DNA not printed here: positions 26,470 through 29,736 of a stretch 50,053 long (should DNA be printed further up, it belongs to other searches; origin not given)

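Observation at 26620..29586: Sigma-54 enhancer-binding protein continues, without a stop, through a hydrophobic segment into a complete GH32 domain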

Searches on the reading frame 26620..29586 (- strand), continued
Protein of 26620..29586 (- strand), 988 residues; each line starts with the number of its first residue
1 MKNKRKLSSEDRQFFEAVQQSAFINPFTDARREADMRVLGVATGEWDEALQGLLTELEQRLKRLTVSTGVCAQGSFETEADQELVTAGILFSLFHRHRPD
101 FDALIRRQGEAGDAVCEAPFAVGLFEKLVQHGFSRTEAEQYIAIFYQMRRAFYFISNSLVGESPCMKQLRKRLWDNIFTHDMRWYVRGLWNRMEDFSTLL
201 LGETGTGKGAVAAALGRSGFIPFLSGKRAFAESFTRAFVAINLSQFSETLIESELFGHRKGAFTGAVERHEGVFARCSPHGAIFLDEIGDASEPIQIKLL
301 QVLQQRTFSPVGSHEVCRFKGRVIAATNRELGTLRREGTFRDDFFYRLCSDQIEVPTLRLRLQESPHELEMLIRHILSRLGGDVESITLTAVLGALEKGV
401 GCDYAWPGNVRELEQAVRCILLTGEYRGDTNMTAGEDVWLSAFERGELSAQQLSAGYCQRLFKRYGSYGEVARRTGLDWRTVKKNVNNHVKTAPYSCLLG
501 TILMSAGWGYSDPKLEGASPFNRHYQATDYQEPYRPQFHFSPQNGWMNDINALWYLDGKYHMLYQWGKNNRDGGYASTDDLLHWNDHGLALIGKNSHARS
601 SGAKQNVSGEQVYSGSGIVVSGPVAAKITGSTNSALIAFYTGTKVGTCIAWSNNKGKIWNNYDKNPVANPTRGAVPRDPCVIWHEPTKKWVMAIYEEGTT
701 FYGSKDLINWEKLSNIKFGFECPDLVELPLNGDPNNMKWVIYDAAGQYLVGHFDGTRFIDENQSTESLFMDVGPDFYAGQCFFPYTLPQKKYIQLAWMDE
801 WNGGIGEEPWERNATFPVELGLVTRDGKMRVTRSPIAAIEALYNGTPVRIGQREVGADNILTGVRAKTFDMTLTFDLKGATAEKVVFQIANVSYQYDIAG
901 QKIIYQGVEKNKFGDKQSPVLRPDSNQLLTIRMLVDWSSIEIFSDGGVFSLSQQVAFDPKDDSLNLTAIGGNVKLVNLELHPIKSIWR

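Call 9: find_encoding_contigs(protein=P0001, flank=6000, max_places=3)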
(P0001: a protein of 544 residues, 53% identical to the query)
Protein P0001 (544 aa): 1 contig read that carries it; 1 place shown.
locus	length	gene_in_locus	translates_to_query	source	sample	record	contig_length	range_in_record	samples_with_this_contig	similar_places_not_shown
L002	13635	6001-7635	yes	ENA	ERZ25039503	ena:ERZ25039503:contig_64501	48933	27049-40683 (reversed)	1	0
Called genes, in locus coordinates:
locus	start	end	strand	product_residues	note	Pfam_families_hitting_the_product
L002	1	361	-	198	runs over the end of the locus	PF22842:Pel9A-like_beta_helix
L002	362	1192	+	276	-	PF07963:N_methyl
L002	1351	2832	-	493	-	-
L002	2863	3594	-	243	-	PF01694:Rhomboid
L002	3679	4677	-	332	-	PF13768:VWA_3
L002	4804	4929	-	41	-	-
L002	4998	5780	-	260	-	PF08487:VIT, PF13757:VIT_2 (weak)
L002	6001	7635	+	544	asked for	PF00158:Sigma54_activat, PF25601:AAA_lid_14 (faint)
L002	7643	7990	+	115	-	PF03551:PadR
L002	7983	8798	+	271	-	PF01478:Peptidase_A24 (weak)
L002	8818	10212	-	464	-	PF01225:Mur_ligase, PF08245:Mur_ligase_M, PF02875:Mur_ligase_C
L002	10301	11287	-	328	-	PF00056:Ldh_1_N, PF02866:Ldh_1_C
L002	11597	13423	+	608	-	PF01590:GAF (weak), PF13185:GAF_2, PF08447:PAS_3, PF00512:HisKA, PF02518:HATPase_c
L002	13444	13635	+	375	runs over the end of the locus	PF00072:Response_reg, PF13581:HATPase_c_2 (faint), PF07730:HisKA_3, PF02518:HATPase_c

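Call 10: find_encoding_contigs(protein=P0020, flank=6000, max_places=3)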
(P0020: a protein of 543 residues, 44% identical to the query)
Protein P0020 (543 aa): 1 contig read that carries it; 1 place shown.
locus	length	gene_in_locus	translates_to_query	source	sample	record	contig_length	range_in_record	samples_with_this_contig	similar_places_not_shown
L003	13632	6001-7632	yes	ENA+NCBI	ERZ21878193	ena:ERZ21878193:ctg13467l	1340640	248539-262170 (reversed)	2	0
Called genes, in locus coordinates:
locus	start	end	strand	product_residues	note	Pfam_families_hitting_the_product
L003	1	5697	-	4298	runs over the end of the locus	PF03060:NMO, PF00109:ketoacyl-synt, PF02801:Ketoacyl-synt_C, PF00109:ketoacyl-synt, PF02801:Ketoacyl-synt_C, PF00698:Acyl_transf_1, PF00109:ketoacyl-synt, PF00550:PP-binding, +6 more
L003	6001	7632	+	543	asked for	PF00158:Sigma54_activat, PF25601:AAA_lid_14 (weak)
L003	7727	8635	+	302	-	PF01553:Acyltransferase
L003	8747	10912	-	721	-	PF20250:FapA_N, PF03961:FapA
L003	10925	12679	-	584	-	PF02401:LYTB, PF01040:UbiA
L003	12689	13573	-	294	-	PF02195:ParB_N, PF17762:HTH_ParB, PF23552:ParB_C (weak)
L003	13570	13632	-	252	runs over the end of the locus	PF00142:Fer4_NifH, PF01656:CbiA, PF02374:ArsA_ATPase (weak), PF06564:CBP_BcsQ (faint), PF10609:ParA, PF13614:AAA_31, PF09140:MipZ (weak)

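Call 11: find_encoding_contigs(protein=P0007, flank=6000, max_places=3)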
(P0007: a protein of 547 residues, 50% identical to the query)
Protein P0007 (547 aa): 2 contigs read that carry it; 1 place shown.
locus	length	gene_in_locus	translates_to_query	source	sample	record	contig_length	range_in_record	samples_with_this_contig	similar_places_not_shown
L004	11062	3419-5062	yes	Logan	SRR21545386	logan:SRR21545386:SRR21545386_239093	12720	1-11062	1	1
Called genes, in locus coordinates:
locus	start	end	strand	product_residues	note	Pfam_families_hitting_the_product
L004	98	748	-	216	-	PF01694:Rhomboid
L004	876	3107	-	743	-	PF08487:VIT, PF00092:VWA, PF13519:VWA_2, PF13768:VWA_3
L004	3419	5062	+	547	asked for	PF00158:Sigma54_activat, PF25601:AAA_lid_14 (faint)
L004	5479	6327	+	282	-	PF01370:Epimerase (faint), PF05368:NmrA, PF13460:NAD_binding_10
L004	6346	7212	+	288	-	PF01661:Macro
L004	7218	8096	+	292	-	-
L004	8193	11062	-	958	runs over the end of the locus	PF00989:PAS, PF13188:PAS_8 (faint), PF13426:PAS_9, PF08447:PAS_3 (weak), PF00512:HisKA, PF02518:HATPase_c, PF00072:Response_reg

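Call 20: list_cluster_members(proteins=[window:26620-29586:-])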
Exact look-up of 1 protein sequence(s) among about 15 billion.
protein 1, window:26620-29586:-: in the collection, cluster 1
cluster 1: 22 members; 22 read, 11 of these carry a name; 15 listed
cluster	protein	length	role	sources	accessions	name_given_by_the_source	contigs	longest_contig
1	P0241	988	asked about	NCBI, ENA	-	-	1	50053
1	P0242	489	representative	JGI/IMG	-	DNA-binding NtrC family response regulator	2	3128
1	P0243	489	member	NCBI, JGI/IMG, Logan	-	DNA-binding NtrC family response regulator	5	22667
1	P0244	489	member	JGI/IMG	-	DNA-binding NtrC family response regulator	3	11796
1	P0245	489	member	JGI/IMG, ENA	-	DNA-binding NtrC family response regulator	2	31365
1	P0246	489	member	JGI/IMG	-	DNA-binding NtrC family response regulator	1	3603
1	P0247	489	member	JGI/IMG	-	DNA-binding NtrC family response regulator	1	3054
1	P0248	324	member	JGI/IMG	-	transcriptional regulator with GAF, ATPase, and Fis domain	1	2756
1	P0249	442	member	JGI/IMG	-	levanase/fructan beta-fructosidase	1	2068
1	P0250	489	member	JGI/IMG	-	DNA-binding NtrC family response regulator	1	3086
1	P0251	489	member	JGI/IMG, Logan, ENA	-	DNA-binding NtrC family response regulator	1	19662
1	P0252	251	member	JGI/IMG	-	transcriptional regulator with GAF, ATPase, and Fis domain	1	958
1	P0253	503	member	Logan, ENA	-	-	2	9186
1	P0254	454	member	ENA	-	-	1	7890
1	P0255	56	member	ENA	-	-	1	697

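Call 22: find_encoding_contigs(protein=P0245, flank=7000, max_places=4)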
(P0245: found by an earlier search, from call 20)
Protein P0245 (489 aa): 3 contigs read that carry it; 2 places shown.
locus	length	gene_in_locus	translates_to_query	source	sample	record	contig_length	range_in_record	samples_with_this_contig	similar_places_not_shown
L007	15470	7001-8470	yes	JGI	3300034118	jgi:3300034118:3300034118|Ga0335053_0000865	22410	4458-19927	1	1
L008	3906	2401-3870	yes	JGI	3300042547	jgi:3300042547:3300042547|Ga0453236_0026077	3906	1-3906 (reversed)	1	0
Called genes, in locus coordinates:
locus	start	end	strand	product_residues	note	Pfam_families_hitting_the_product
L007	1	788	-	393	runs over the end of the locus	PF00155:Aminotran_1_2, PF01041:DegT_DnrJ_EryC1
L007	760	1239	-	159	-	PF13404:HTH_AsnC-type (weak), PF01037:AsnC_trans_reg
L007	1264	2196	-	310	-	-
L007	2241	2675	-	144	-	-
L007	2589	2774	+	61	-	-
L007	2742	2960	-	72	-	-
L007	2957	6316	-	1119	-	PF07690:MFS_1, PF01553:Acyltransferase, PF00501:AMP-binding, PF13193:AMP-binding_C (weak)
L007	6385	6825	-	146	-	-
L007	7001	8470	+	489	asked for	PF00158:Sigma54_activat, PF07724:AAA_2 (weak), PF07728:AAA_5 (weak), PF25601:AAA_lid_14 (faint)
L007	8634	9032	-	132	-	PF01850:PIN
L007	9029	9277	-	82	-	PF04014:MazE_antitoxin (weak)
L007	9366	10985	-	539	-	PF01202:SKI, PF13238:AAA_18 (weak), PF13671:AAA_33 (faint), PF00465:Fe-ADH (weak), PF13685:Fe-ADH_2, PF01761:DHQ_synthase, PF24621:DHQS_C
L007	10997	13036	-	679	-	PF02449:Glyco_hydro_42, PF08532:Glyco_hydro_42M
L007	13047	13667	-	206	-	PF06941:NT5C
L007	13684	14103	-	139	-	PF08211:dCMP_cyt_deam_2, PF00383:dCMP_cyt_deam_1, PF26947:CDL (weak)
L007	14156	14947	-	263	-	PF02673:BacA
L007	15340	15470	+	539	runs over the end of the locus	-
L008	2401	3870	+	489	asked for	PF00158:Sigma54_activat, PF07724:AAA_2 (weak), PF07728:AAA_5 (weak), PF25601:AAA_lid_14 (faint)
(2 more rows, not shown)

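Call 23: find_encoding_contigs(protein=P0243, flank=7000, max_places=6)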
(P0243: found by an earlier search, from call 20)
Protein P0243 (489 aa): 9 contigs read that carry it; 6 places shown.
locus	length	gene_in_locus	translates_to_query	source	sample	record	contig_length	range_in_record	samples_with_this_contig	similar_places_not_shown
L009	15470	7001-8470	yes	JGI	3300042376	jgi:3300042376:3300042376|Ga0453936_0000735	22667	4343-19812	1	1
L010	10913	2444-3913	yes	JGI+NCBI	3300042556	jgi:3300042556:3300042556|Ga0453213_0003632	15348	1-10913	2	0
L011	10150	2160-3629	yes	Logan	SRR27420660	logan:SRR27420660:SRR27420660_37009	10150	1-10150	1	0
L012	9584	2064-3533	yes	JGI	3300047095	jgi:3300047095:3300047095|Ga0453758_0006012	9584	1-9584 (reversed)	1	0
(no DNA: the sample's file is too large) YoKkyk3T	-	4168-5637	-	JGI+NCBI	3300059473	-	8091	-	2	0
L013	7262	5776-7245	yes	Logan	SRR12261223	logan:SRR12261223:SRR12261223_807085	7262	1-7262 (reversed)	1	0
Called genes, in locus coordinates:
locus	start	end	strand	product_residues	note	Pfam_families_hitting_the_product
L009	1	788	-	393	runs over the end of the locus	PF00155:Aminotran_1_2, PF01041:DegT_DnrJ_EryC1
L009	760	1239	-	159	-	PF13404:HTH_AsnC-type (weak), PF01037:AsnC_trans_reg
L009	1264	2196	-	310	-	-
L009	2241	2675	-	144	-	-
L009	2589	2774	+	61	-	-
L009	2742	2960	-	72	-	-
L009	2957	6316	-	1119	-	PF07690:MFS_1, PF01553:Acyltransferase, PF00501:AMP-binding, PF13193:AMP-binding_C (weak)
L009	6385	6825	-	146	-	-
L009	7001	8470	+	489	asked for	PF00158:Sigma54_activat, PF07724:AAA_2 (weak), PF07728:AAA_5 (weak), PF25601:AAA_lid_14 (faint)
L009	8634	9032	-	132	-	PF01850:PIN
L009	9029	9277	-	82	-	PF04014:MazE_antitoxin (weak)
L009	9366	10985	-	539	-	PF01202:SKI, PF13238:AAA_18 (weak), PF13671:AAA_33 (faint), PF00465:Fe-ADH (weak), PF13685:Fe-ADH_2, PF01761:DHQ_synthase, PF24621:DHQS_C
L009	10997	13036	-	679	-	PF02449:Glyco_hydro_42, PF08532:Glyco_hydro_42M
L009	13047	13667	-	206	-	PF06941:NT5C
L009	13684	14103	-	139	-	PF08211:dCMP_cyt_deam_2, PF00383:dCMP_cyt_deam_1, PF26947:CDL (weak)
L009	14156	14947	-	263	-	PF02673:BacA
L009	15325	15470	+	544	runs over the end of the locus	-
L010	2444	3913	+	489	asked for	PF00158:Sigma54_activat, PF07724:AAA_2 (weak), PF07728:AAA_5 (weak), PF25601:AAA_lid_14 (faint)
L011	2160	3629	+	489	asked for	PF00158:Sigma54_activat, PF07724:AAA_2 (weak), PF07728:AAA_5 (weak), PF25601:AAA_lid_14 (faint)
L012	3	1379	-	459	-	?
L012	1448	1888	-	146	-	-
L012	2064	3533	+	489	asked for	PF00158:Sigma54_activat, PF07724:AAA_2 (weak), PF07728:AAA_5 (weak), PF25601:AAA_lid_14 (faint)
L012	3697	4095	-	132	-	PF01850:PIN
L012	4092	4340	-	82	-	PF04014:MazE_antitoxin (weak)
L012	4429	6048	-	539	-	PF01202:SKI, PF13238:AAA_18 (weak), PF13671:AAA_33 (faint), PF00465:Fe-ADH (weak), PF13685:Fe-ADH_2, PF01761:DHQ_synthase, PF24621:DHQS_C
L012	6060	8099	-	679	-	PF02449:Glyco_hydro_42, PF08532:Glyco_hydro_42M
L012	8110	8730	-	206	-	PF06941:NT5C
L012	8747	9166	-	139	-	PF08211:dCMP_cyt_deam_2, PF00383:dCMP_cyt_deam_1, PF26947:CDL (weak)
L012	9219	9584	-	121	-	?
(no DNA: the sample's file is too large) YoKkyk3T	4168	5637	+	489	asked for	PF00158:Sigma54_activat, PF07724:AAA_2 (weak), PF07728:AAA_5 (weak), PF25601:AAA_lid_14 (faint)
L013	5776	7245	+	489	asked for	PF00158:Sigma54_activat, PF07724:AAA_2 (weak), PF07728:AAA_5 (weak), PF25601:AAA_lid_14 (faint)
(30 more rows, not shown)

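Call 24: find_encoding_contigs(protein=P0251, flank=7000, max_places=4)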
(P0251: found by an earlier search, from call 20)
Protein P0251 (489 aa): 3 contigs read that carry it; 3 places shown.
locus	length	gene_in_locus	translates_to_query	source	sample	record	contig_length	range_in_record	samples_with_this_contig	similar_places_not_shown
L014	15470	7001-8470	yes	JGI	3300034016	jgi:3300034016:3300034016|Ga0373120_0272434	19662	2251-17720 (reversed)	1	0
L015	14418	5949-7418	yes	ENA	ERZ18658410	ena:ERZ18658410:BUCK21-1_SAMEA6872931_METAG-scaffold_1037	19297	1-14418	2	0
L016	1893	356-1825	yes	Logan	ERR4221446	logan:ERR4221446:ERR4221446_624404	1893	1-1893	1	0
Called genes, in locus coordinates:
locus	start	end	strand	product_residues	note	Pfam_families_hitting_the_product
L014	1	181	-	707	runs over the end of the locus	?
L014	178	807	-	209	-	PF13432:TPR_16 (faint), PF14559:TPR_19 (faint), PF07719:TPR_2 (faint), PF13424:TPR_12 (faint), PF13428:TPR_14 (faint), PF24575:TPR_Slam (weak), PF14561:TPR_20 (faint)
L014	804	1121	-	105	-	-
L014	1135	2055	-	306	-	-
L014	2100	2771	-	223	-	PF12146:Hydrolase_4 (faint), PF24096:DUF7379 (weak), PF00561:Abhydrolase_1 (faint), PF02089:Palm_thioest (weak), PF12697:Abhydrolase_6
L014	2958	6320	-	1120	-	PF07690:MFS_1, PF01553:Acyltransferase, PF00501:AMP-binding, PF13193:AMP-binding_C (weak)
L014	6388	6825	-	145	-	-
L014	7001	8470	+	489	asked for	PF00158:Sigma54_activat, PF07728:AAA_5 (weak)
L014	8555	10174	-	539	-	PF01202:SKI, PF13238:AAA_18 (weak), PF13671:AAA_33 (faint), PF00465:Fe-ADH, PF13685:Fe-ADH_2, PF01761:DHQ_synthase, PF24621:DHQS_C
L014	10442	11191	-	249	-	PF01396:Zn_ribbon_Top1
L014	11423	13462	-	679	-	PF02449:Glyco_hydro_42, PF08532:Glyco_hydro_42M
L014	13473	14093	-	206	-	PF06941:NT5C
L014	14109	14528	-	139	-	PF08211:dCMP_cyt_deam_2, PF00383:dCMP_cyt_deam_1, PF26947:CDL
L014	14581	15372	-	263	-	PF02673:BacA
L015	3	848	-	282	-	?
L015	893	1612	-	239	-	PF24096:DUF7379 (weak), PF12146:Hydrolase_4 (faint), PF00561:Abhydrolase_1 (faint), PF02089:Palm_thioest (weak), PF12697:Abhydrolase_6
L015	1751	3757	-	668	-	PF01553:Acyltransferase, PF00501:AMP-binding, PF13193:AMP-binding_C (weak)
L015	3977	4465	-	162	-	-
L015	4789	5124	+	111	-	-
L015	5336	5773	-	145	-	-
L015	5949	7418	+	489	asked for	PF00158:Sigma54_activat, PF07728:AAA_5 (weak)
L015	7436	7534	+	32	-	-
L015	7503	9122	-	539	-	PF01202:SKI, PF13238:AAA_18 (weak), PF13671:AAA_33 (faint), PF00465:Fe-ADH, PF13685:Fe-ADH_2, PF01761:DHQ_synthase, PF24621:DHQS_C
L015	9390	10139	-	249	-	PF01396:Zn_ribbon_Top1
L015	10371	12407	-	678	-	PF02449:Glyco_hydro_42, PF08532:Glyco_hydro_42M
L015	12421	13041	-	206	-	PF06941:NT5C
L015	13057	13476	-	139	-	PF08211:dCMP_cyt_deam_2, PF00383:dCMP_cyt_deam_1, PF26947:CDL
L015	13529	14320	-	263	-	PF02673:BacA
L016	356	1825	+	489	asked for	PF00158:Sigma54_activat, PF07728:AAA_5 (weak)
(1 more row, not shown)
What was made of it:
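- (3) Syntenic loci show Aas-like <- 146 aa <- | bEBP489 -> | <- aroKB, with the gap empty (L014/L015) or holding PIN/MazE (L007, L009-L012) (calls 22-24).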
